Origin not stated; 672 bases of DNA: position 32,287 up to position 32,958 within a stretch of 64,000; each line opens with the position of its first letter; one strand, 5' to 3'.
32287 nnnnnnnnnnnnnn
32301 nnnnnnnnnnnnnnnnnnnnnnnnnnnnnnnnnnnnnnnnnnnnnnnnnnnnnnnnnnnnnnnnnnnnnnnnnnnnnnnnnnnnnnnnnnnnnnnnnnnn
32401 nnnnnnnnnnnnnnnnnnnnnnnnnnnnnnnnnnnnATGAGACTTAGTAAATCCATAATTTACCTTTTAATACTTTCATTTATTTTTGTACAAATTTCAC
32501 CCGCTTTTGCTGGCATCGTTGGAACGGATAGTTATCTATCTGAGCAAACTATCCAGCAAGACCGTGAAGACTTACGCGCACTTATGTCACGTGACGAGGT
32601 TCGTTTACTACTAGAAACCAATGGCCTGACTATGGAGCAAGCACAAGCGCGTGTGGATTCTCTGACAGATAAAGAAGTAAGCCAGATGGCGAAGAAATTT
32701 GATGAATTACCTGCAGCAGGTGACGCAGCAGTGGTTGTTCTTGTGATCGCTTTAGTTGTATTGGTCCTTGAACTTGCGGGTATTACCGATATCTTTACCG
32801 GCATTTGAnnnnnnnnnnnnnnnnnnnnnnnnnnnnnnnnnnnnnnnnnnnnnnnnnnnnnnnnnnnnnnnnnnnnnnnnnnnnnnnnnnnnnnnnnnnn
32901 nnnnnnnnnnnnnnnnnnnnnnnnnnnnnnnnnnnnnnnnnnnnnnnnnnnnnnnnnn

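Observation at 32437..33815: PA2779-like small secreted protein coupled to a PA2778-like C39-peptidase/TPR lipoprotein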

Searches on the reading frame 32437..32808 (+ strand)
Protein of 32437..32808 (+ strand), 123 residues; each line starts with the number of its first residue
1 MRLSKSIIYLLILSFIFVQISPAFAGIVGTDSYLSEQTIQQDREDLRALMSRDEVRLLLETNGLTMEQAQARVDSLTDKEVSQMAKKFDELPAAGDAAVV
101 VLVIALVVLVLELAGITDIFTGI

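Call 3: search_protein_families(library=ncbifam, proteins=[window:32437-32808:+], max_evalue=0.01)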
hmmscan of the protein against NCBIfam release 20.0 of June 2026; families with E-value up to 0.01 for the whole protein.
window:32437-32808:+ (123 aa): 1 family
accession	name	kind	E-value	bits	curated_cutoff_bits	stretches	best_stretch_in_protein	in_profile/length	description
NF033919.1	PA2779_fam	subfamily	1.1e-27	96.7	40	1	9-121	6-120/123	PA2779 family protein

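Call 4: search_protein_families(library=pfam, proteins=[window:32437-32808:+], max_evalue=0.1)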
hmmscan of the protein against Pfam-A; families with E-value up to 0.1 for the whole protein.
window:32437-32808:+ (123 aa): 2 families
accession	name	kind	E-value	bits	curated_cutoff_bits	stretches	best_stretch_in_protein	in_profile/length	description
PF20332.3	DUF6627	-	8.3e-24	84.5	27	1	7-121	4-119/125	Family of unknown function (DUF6627)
PF13421.11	Band_7_1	-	0.033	14.3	24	1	25-92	119-182/211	SPFH domain-Band 7 family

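Call 12: find_homologous_proteins(query=window:32437-32805:+, max_evalue=0.001)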
Query window:32437-32805:+ (123 aa): 119 proteins with E <= 0.001 among 335 candidates.
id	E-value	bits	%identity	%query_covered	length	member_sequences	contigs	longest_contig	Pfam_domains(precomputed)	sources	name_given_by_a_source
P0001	5.6e-67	240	100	100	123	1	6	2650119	PF20332.4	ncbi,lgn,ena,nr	ncbi:MAG: PA2779 family protein [Gammaproteobacteria bacterium]|nr:MAG: PA2779 family protein [Gamma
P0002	2.0e-62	226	92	100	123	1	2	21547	PF20332.4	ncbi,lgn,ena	-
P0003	5.2e-62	224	93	100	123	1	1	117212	PF20332.4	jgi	-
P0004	2.6e-61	222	91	100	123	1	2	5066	PF20332.4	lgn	-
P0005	4.4e-61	221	91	100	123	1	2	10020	PF20332.4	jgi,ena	jgi:hypothetical protein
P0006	7.8e-61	221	90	100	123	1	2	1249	PF20332.4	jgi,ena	jgi:hypothetical protein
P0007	1.8e-60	219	90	100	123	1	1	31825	PF20332.4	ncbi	-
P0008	2.9e-60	219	89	100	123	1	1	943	PF20332.4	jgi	-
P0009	3.3e-60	219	89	100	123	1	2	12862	PF20332.4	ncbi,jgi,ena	jgi:hypothetical protein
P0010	4.8e-60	218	89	100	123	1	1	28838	PF20332.4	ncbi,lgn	-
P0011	5.0e-60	218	89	100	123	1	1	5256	PF20332.4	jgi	-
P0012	5.4e-60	218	89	100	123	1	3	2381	PF20332.4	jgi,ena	jgi:hypothetical protein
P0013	5.5e-60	218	90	100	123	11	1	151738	PF20332.4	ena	-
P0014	6.8e-60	218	89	100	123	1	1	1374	PF20332.4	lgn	-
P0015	6.9e-60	218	89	100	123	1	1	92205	PF20332.4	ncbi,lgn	-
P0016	2.0e-59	216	89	100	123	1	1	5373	PF20332.4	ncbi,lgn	-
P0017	2.0e-59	216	89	100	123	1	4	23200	PF20332.4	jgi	-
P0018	6.5e-59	214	86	100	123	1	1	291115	PF20332.4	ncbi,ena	-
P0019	9.8e-59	214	87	100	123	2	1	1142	PF20332.4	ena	-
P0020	1.3e-58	214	89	100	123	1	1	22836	PF20332.4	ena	-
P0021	3.5e-58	212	86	100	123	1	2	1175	PF20332.4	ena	-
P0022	4.1e-58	212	87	100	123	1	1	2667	PF20332.4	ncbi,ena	-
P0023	4.4e-58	212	87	100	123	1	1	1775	PF20332.4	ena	-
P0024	7.8e-58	211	86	100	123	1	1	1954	PF20332.4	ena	-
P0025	8.1e-58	211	87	100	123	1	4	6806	PF20332.4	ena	-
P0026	9.2e-58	211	86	100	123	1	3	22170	PF20332.4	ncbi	ncbi:MAG: PA2779 family protein [Gammaproteobacteria bacterium]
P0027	1.1e-57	211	86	100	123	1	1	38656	PF20332.4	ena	-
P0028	1.8e-57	210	86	100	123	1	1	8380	PF20332.4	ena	-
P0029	2.0e-57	210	85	100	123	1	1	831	PF20332.4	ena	-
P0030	2.1e-57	210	85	100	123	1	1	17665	PF20332.4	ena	-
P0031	2.4e-57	209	85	100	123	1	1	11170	PF20332.4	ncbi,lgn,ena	-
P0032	3.4e-57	209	85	100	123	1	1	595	PF20332.4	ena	-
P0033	3.5e-57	209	85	100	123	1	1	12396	PF20332.4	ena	-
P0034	4.8e-57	208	85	100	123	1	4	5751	PF20332.4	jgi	-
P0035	5.2e-57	208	85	100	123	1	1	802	PF20332.4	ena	-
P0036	5.8e-57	208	85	100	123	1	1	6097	PF20332.4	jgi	-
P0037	1.1e-56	207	85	100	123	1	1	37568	PF20332.4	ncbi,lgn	ncbi:MAG: PA2779 family protein [Pseudomonadota bacterium]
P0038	1.6e-56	207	85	100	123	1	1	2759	PF20332.4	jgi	-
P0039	1.9e-56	207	83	100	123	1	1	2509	PF20332.4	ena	-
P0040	2.0e-56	206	82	100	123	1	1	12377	PF20332.4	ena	-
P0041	2.1e-56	206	83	100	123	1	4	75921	PF20332.4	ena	-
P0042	2.4e-56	206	83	100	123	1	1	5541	PF20332.4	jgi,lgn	-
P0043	4.1e-56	205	85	100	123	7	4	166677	PF20332.4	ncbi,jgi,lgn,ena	jgi:hypothetical protein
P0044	4.2e-56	205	85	100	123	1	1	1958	PF20332.4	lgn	-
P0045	1.0e-55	204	85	100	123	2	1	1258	PF20332.4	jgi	-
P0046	1.2e-55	204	82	100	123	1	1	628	PF20332.4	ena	-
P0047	1.3e-55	204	83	100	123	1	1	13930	PF20332.4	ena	-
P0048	1.9e-55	203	83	100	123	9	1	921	PF20332.4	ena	-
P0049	2.7e-55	203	82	100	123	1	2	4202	PF20332.4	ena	-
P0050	3.5e-55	203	84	100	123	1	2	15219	PF20332.4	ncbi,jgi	jgi:hypothetical protein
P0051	4.1e-55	202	85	100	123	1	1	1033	PF20332.4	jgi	-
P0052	4.1e-55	202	80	100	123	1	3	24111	PF20332.4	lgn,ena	-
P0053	4.4e-55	202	84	100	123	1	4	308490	PF20332.4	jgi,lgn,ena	-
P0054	4.6e-55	202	81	100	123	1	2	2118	PF20332.4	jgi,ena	-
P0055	4.9e-55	202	81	100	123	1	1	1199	PF20332.4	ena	-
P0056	5.3e-55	202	83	100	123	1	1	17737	PF20332.4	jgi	-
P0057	5.3e-55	202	81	100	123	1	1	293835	PF20332.4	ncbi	-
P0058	6.1e-55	202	83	100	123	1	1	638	PF20332.4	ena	-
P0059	7.8e-55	201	80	100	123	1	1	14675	PF20332.4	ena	-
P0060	1.0e-54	201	81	100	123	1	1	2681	PF20332.4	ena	-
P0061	1.1e-54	201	79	100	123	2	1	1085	PF20332.4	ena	-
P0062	2.0e-54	200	80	100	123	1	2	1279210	PF20332.4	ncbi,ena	-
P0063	2.7e-54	200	80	100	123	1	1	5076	PF20332.4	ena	-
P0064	4.6e-54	199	81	100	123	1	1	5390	PF20332.4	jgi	jgi:hypothetical protein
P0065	8.5e-53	195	79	100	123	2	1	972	PF20332.4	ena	-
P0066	1.2e-51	191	76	100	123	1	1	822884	PF20332.4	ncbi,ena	-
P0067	6.2e-51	189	76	100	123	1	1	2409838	PF20332.4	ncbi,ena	-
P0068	2.1e-50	187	73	100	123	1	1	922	PF20332.4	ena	-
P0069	3.2e-50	187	73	100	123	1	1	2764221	PF20332.4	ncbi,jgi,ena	-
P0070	3.5e-50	186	73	100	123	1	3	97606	PF20332.4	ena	-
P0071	4.6e-50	186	72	100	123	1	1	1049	PF20332.4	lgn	-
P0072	5.7e-50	186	72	100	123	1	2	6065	PF20332.4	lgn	-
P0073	9.7e-50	185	72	100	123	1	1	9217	PF20332.4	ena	-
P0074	1.1e-49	185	72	100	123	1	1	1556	PF20332.4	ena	-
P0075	1.2e-49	185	72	100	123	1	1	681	PF20332.4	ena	-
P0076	1.4e-49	184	72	100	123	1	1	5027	PF20332.4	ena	-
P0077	2.0e-49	184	72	100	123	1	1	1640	PF20332.4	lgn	-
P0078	2.0e-49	184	72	100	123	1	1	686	PF20332.4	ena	-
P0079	2.1e-49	184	73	100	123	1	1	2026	PF20332.4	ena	-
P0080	2.6e-49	184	72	100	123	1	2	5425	PF20332.4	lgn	-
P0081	2.6e-49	184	73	100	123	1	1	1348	PF20332.4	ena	-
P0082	3.0e-49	183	72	100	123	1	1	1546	PF20332.4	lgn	-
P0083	3.2e-49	183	72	100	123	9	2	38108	PF20332.4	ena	-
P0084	3.7e-49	183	72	100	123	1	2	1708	PF20332.4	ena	-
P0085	3.7e-49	183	72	100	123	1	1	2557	PF20332.4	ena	-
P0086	4.0e-49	183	73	100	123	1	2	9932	PF20332.4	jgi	jgi:cytochrome c-type biogenesis protein CcmH/NrfG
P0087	2.1e-48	181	71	100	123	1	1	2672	PF20332.4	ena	-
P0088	2.8e-48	180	72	100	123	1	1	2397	PF20332.4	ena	-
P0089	4.9e-48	180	71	100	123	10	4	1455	PF20332.4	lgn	-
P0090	9.2e-48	179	70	100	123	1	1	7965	PF20332.4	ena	-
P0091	1.0e-47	179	70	100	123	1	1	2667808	PF20332.4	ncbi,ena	-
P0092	1.4e-47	178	68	100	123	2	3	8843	PF20332.4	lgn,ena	-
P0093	1.8e-47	178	70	100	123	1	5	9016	PF20332.4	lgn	-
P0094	2.2e-47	177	69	100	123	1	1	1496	PF20332.4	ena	-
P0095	2.2e-47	177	74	100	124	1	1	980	PF20332.4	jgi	jgi:hypothetical protein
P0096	4.5e-47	176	71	100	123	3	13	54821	PF20332.4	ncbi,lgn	-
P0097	6.0e-47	176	71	100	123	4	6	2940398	PF20332.4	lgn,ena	-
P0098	1.3e-46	175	69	100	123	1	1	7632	PF20332.4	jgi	-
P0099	2.6e-46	174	69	100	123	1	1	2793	PF20332.4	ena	-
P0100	4.9e-46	173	69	100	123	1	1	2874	PF20332.4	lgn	-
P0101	6.3e-46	173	70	100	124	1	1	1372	PF20332.4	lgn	-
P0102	1.1e-45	172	70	100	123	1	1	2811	PF20332.4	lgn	-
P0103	5.2e-45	170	69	100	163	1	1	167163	PF20332.4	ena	-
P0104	1.1e-44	169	68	100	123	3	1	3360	PF20332.4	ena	-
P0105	6.5e-44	166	71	91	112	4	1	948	PF20332.4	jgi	-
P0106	5.7e-43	163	67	100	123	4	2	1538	PF20332.4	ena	-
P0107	1.0e-37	146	83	72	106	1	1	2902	PF20332.4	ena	-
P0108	4.3e-36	141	57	100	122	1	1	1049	PF20332.4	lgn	-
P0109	1.8e-35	139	57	100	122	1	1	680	PF20332.4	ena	-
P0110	6.6e-35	137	59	100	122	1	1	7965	PF20332.4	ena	-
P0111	6.7e-34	134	57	100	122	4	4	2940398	PF20332.4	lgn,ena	-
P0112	8.5e-34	134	57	100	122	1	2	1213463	PF20332.4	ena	-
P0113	1.5e-32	130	81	66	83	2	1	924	PF20332.4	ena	-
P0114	2.0e-31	126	91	60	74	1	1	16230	PF20332.4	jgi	-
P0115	3.5e-30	122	86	60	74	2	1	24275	PF20332.4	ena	-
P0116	1.1e-29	121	86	60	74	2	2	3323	PF20332.4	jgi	jgi:hypothetical protein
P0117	4.7e-28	115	84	60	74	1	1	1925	PF20332.4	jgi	jgi:hypothetical protein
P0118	6.6e-19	86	58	76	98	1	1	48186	PF20332.4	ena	-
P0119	1.9e-14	72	68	49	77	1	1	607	PF20332.4,PF05164.19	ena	-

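Call 31: find_homologous_proteins(query=A2, max_evalue=0.001)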
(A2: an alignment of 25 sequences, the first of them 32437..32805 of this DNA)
Query A2 (25 sequences) (123 aa, profile of the alignment): 2960 proteins with E <= 0.001 among 8000 candidates; the best 120 are listed.
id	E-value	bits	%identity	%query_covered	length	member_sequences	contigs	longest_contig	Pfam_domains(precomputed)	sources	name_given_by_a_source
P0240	2.4e-48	181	35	98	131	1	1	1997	PF20332.4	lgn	-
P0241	2.8e-47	178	41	97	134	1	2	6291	PF20332.4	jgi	jgi:hypothetical protein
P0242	3.7e-47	177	39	97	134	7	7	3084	PF20332.4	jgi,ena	jgi:hypothetical protein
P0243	4.1e-47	177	41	97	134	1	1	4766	PF20332.4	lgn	-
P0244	6.4e-47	176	40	97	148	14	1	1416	PF20332.4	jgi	jgi:hypothetical protein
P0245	6.8e-47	176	39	97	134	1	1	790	PF20332.4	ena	-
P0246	7.0e-47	176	41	97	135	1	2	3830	PF20332.4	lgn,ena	-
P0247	1.2e-46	176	39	98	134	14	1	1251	PF20332.4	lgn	-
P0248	1.3e-46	175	36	98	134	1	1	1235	PF20332.4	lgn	-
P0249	1.4e-46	175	38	97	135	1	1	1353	PF20332.4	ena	-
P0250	1.5e-46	175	38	97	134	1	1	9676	PF20332.4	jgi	jgi:hypothetical protein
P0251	1.7e-46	175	42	98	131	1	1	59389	PF20332.4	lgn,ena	-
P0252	1.8e-46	175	41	97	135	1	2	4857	PF20332.4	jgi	jgi:hypothetical protein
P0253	2.1e-46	175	38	97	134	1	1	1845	PF20332.4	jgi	jgi:hypothetical protein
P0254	2.3e-46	175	37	97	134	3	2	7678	PF20332.4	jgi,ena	-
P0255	2.8e-46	174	38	98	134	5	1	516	PF20332.4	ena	-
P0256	3.2e-46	174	39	98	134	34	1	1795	PF20332.4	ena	-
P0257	3.2e-46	174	33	98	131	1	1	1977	PF20332.4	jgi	jgi:hypothetical protein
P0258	3.6e-46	174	40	97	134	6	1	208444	PF20332.4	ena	-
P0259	3.8e-46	174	40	97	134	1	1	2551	PF20332.4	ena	-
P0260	4.2e-46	174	38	98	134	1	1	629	PF20332.4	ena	-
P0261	4.5e-46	174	38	98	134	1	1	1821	PF20332.4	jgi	jgi:hypothetical protein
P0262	4.6e-46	174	39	97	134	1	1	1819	PF20332.4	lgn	-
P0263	4.8e-46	174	41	97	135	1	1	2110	PF20332.4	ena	-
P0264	5.0e-46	174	39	98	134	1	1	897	PF20332.4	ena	-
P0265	5.0e-46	174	39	97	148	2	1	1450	PF20332.4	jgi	-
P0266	5.1e-46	173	40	97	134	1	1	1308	PF20332.4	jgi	jgi:hypothetical protein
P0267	5.1e-46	173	39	98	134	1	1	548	PF20332.4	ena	-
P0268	5.4e-46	173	39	98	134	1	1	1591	PF20332.4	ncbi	-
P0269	5.9e-46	173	40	97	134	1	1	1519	PF20332.4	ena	-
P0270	6.0e-46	173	38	97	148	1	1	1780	PF20332.4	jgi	jgi:hypothetical protein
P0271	6.6e-46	173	39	98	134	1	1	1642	PF20332.4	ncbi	-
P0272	7.0e-46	173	37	97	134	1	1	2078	PF20332.4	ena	-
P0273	7.4e-46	173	43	97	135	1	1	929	PF20332.4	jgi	-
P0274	7.7e-46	173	39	97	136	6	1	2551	PF20332.4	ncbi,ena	ncbi:MAG: PA2779 family protein [Pseudomonadota bacterium]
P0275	7.8e-46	173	39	97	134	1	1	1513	PF20332.4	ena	-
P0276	8.1e-46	173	42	97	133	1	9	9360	PF20332.4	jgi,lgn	-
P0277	8.9e-46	173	42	97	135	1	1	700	PF20332.4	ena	-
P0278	9.5e-46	173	36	97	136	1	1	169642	PF20332.4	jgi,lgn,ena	-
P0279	9.6e-46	173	40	97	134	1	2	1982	PF20332.4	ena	-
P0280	9.7e-46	173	39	97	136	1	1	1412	PF20332.4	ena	-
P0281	1.0e-45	172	40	97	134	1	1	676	PF20332.4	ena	-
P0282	1.1e-45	172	38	97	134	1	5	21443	PF20332.4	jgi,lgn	-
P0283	1.1e-45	172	43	97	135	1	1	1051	PF20332.4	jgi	-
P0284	1.1e-45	172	41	97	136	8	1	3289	PF20332.4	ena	-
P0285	1.1e-45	172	39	97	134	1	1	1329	PF20332.4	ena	-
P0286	1.1e-45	172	40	98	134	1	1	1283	PF20332.4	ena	-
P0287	1.1e-45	172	40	97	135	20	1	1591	PF20332.4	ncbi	-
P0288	1.1e-45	172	36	97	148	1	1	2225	PF20332.4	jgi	jgi:hypothetical protein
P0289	1.2e-45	172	38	97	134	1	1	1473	PF20332.4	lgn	-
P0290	1.3e-45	172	40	97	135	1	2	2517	PF20332.4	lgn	-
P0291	1.3e-45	172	39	97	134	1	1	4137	PF20332.4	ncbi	-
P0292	1.4e-45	172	38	97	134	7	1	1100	PF20332.4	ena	-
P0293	1.4e-45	172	41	97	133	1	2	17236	PF20332.4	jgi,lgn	-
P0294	1.4e-45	172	40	97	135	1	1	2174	PF20332.4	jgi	jgi:hypothetical protein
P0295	1.6e-45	172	42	97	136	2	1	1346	PF20332.4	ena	-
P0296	1.7e-45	172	45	80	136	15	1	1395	PF20332.4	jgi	jgi:hypothetical protein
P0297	1.8e-45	172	38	98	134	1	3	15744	PF20332.4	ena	-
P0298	1.9e-45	172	33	98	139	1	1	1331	PF20332.4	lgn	-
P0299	1.9e-45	172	39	97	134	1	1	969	PF20332.4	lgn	-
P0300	2.2e-45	171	39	97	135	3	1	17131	PF20332.4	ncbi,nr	ncbi:MAG: PA2779 family protein [Sulfuricaulis sp.]|nr:PA2779 family protein [Sulfuricaulis sp.]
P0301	2.3e-45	171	40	96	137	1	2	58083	PF20332.4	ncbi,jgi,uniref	ncbi:PA2779 family protein [Sulfuricaulis sp.]|jgi:hypothetical protein|uniref:PA2779 family protein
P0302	2.3e-45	171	40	98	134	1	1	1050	PF20332.4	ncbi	-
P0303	2.4e-45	171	40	98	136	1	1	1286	PF20332.4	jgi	jgi:hypothetical protein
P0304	2.4e-45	171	40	97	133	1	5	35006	PF20332.4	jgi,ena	jgi:hypothetical protein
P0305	2.5e-45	171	39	97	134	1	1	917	PF20332.4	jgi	jgi:hypothetical protein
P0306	2.5e-45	171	41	98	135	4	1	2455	PF20332.4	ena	-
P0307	2.6e-45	171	40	97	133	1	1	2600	PF20332.4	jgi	jgi:hypothetical protein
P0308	2.6e-45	171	40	97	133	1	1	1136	PF20332.4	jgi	jgi:hypothetical protein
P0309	2.7e-45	171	40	98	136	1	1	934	PF20332.4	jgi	jgi:hypothetical protein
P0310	2.7e-45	171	41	97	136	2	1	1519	PF20332.4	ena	-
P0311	2.7e-45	171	36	97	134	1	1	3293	PF20332.4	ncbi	-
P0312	2.8e-45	171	36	97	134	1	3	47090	PF20332.4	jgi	jgi:hypothetical protein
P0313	2.8e-45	171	39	97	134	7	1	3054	PF20332.4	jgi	-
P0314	2.8e-45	171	37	93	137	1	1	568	PF20332.4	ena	-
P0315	2.8e-45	171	38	98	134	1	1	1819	PF20332.4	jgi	jgi:hypothetical protein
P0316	2.9e-45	171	40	97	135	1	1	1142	PF20332.4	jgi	jgi:Family of unknown function (DUF6627)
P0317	2.9e-45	171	40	97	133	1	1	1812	PF20332.4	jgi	jgi:hypothetical protein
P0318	3.0e-45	171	40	97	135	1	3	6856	PF20332.4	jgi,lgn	-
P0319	3.1e-45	171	38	97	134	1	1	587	PF20332.4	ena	-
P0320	3.2e-45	171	36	97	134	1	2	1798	PF20332.4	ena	-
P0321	3.2e-45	171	40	97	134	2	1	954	PF20332.4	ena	-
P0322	3.4e-45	171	36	97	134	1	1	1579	PF20332.4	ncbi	-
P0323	3.5e-45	171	38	97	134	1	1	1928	PF20332.4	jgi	jgi:hypothetical protein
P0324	3.5e-45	171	39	97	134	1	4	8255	PF20332.4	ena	-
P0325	3.5e-45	171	40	97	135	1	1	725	PF20332.4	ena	-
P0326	3.6e-45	171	38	97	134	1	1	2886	PF20332.4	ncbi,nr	ncbi:MAG: PA2779 family protein [Sulfuricaulis sp.]|nr:PA2779 family protein [Sulfuricaulis sp.]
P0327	3.6e-45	171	37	98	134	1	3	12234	PF20332.4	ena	-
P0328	3.6e-45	171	38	98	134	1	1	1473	PF20332.4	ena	-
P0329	3.7e-45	171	37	97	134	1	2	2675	PF20332.4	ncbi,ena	-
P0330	3.7e-45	171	34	97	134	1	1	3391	PF20332.4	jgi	jgi:hypothetical protein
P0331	3.7e-45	171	39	97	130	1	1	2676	PF20332.4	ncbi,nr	ncbi:MAG: PA2779 family protein, partial [Sulfuricaulis sp.]|nr:PA2779 family protein [Sulfuricaulis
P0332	3.8e-45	171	38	96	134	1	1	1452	PF20332.4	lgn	-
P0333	3.8e-45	171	38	98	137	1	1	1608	PF20332.4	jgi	jgi:hypothetical protein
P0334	4.2e-45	171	37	97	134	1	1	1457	PF20332.4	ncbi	-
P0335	4.2e-45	171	35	97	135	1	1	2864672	PF20332.4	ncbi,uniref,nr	ncbi:hypothetical protein SCL_2564 [Sulfuricaulis limicola]|uniref:PA2779 family protein n=1 Tax=Sul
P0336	4.4e-45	170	39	97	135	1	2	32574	PF20332.4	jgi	jgi:hypothetical protein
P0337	4.4e-45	170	40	97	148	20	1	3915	PF20332.4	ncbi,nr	ncbi:MAG TPA: PA2779 family protein [Sulfuricaulis sp.]|nr:PA2779 family protein [Sulfuricaulis sp.]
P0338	4.5e-45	170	39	97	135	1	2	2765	PF20332.4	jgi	jgi:hypothetical protein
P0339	4.5e-45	170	39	97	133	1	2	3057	PF20332.4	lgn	-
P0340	4.7e-45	170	33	98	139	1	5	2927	PF20332.4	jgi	jgi:hypothetical protein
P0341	4.7e-45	170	38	98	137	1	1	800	PF20332.4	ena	-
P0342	4.8e-45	170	40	97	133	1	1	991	PF20332.4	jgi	jgi:hypothetical protein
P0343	4.8e-45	170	39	97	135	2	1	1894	PF20332.4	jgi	jgi:hypothetical protein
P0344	4.9e-45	170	42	98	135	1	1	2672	PF20332.4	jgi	-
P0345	5.1e-45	170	38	98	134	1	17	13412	PF20332.4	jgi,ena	-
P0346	5.1e-45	170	37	97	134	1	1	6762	PF20332.4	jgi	jgi:hypothetical protein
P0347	5.1e-45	170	41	98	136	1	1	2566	PF20332.4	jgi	jgi:hypothetical protein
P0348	5.1e-45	170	40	97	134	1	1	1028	PF20332.4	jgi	jgi:hypothetical protein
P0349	5.1e-45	170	38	97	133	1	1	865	PF20332.4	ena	-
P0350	5.2e-45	170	33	98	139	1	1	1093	PF20332.4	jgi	jgi:pantoate kinase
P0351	5.2e-45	170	40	97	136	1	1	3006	PF20332.4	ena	-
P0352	5.3e-45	170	37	97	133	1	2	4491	PF20332.4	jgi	jgi:hypothetical protein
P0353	5.3e-45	170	40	97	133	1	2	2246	PF20332.4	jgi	jgi:hypothetical protein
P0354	5.4e-45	170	44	80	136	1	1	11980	PF20332.4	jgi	jgi:hypothetical protein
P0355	5.5e-45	170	40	97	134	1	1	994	PF20332.4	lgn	-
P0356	5.5e-45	170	41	98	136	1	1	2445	PF20332.4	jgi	jgi:hypothetical protein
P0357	5.6e-45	170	37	97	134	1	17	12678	PF20332.4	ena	-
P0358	5.7e-45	170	40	97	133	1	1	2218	PF20332.4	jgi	jgi:hypothetical protein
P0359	5.9e-45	170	38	97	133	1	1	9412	PF20332.4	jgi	jgi:hypothetical protein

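Call 47: predict_structure(alignment_id=A4)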
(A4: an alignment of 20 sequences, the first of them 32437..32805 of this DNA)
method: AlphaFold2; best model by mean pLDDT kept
length: 123 residues; sequences in the alignment: 20
mean_pLDDT: 55.6   pTM: 0.35
mean pLDDT of the five models: 55.6, 51.5, 49.8, 47.9, 45.4
residues with pLDDT >= 90: 0; 70-90: 1; 50-70: 89; < 50: 33
segments of 3 or more residues with pLDDT < 50: 1-3, 19-33, 91-97, 120-123
pLDDT, mean of each block of 10 residues (from residue 1): 49 51 40 55 67 64 65 62 59 48 60 52 39
secondary structure, 60 per line:
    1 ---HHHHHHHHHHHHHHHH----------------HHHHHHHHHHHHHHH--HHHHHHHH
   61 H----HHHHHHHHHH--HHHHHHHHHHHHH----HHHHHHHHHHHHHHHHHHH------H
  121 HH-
elements in order: H4-19 H36-50 H53-61 H66-75 H78-90 H95-113
